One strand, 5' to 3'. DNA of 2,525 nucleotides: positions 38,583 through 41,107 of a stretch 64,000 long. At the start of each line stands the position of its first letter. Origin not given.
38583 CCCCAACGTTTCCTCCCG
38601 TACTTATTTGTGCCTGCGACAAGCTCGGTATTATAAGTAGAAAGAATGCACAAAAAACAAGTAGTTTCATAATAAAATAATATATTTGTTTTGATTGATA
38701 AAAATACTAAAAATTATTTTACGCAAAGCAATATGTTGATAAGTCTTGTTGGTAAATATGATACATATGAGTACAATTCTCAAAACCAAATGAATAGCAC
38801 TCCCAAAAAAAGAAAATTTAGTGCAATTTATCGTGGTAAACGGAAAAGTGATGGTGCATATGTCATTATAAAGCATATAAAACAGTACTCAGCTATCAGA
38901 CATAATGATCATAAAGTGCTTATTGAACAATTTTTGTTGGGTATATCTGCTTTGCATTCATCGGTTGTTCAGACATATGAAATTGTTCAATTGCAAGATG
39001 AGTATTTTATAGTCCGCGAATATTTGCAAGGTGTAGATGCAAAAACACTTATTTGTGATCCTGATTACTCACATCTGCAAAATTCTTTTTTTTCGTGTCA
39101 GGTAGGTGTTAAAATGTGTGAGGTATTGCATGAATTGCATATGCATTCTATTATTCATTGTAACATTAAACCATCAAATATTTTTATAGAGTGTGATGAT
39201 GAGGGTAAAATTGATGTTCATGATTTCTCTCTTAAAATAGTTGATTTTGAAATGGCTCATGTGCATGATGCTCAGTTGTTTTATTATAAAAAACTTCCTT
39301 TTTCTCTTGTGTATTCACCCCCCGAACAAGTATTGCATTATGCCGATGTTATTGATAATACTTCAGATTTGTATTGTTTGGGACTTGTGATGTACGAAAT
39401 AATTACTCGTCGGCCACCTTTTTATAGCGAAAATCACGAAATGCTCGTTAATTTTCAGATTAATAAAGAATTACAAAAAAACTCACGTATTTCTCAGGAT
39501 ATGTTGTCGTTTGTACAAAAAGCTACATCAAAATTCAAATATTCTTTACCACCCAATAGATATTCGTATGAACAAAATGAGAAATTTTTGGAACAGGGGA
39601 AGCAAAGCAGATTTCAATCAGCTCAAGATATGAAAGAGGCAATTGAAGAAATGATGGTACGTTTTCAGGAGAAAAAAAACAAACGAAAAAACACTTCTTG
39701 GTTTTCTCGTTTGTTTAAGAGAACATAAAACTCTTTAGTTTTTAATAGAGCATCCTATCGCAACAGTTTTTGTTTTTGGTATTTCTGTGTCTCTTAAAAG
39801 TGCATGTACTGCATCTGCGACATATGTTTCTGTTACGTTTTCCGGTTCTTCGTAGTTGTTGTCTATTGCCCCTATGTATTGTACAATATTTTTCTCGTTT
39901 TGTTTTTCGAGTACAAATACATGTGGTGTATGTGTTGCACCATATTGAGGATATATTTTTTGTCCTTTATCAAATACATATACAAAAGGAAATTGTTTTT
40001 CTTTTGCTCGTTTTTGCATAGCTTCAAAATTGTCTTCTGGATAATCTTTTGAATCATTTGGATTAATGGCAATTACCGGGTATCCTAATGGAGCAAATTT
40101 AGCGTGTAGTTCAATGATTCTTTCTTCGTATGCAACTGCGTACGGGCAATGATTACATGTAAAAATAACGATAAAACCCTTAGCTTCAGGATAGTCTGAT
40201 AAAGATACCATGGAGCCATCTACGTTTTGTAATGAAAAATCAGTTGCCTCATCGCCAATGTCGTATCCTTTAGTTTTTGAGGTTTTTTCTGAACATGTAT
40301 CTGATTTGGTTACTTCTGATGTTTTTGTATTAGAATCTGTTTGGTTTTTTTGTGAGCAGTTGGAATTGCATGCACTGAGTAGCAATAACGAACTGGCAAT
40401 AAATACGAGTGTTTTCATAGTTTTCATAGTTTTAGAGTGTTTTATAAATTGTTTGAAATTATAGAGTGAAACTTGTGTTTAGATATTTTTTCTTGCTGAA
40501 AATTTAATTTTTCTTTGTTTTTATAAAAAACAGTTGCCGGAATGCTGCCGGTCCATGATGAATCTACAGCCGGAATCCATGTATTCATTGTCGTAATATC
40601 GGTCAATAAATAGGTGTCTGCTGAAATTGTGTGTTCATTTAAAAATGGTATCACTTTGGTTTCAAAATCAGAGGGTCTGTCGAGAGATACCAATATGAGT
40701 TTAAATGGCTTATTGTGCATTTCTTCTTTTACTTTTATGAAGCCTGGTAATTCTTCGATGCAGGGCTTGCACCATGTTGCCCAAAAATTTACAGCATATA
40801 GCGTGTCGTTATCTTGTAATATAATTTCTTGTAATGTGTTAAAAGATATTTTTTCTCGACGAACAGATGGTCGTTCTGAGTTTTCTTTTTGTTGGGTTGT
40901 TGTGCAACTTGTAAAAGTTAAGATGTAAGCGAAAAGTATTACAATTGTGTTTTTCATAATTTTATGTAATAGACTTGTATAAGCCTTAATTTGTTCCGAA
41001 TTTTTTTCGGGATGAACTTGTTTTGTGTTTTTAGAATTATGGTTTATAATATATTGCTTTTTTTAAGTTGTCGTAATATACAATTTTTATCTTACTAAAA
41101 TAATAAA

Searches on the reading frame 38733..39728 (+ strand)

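Call 26: search_protein_families(library=pfam, proteins=[window:38733-39728:+], max_evalue=0.01)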
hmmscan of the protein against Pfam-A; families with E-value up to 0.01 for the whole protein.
window:38733-39728:+ (331 aa): 2 families
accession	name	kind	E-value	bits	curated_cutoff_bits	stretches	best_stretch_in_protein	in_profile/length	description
PF00069.31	Pkinase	-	9.1e-30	104.4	31.7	1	28-266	11-245/263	Protein kinase domain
PF07714.23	PK_Tyr_Ser-Thr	-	1.4e-17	64.4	23.1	1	28-264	11-240/258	Protein tyrosine and serine/threonine kinase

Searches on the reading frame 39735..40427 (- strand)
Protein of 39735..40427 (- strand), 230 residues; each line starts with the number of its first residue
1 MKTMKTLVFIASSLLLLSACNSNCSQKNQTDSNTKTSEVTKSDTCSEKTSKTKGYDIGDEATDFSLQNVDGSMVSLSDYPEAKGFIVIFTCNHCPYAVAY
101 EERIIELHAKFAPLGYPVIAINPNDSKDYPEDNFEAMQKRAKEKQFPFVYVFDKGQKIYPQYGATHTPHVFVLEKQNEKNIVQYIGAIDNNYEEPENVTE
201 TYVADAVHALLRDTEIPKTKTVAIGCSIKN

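Call 89: search_protein_families(library=pfam, proteins=[window:39735-40427:-], max_evalue=0.000001)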
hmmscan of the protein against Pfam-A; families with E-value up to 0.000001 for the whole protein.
window:39735-40427:- (230 aa): 2 families
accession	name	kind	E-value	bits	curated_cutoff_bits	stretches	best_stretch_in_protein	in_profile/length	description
PF00578.27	AhpC-TSA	-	1.7e-19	70.4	26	1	57-176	1-118/124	AhpC/TSA family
PF08534.16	Redoxin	-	7.1e-15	55.5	26.6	1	58-191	3-137/148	Redoxin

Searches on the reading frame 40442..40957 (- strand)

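Call 89: search_protein_families(library=pfam, proteins=[window:40442-40957:-], max_evalue=0.000001)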
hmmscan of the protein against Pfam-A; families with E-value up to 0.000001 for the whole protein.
window:40442-40957:- (171 aa): 1 family
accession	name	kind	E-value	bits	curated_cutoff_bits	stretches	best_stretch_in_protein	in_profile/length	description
PF00578.27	AhpC-TSA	-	1.7e-08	34.9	26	1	52-148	26-118/124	AhpC/TSA family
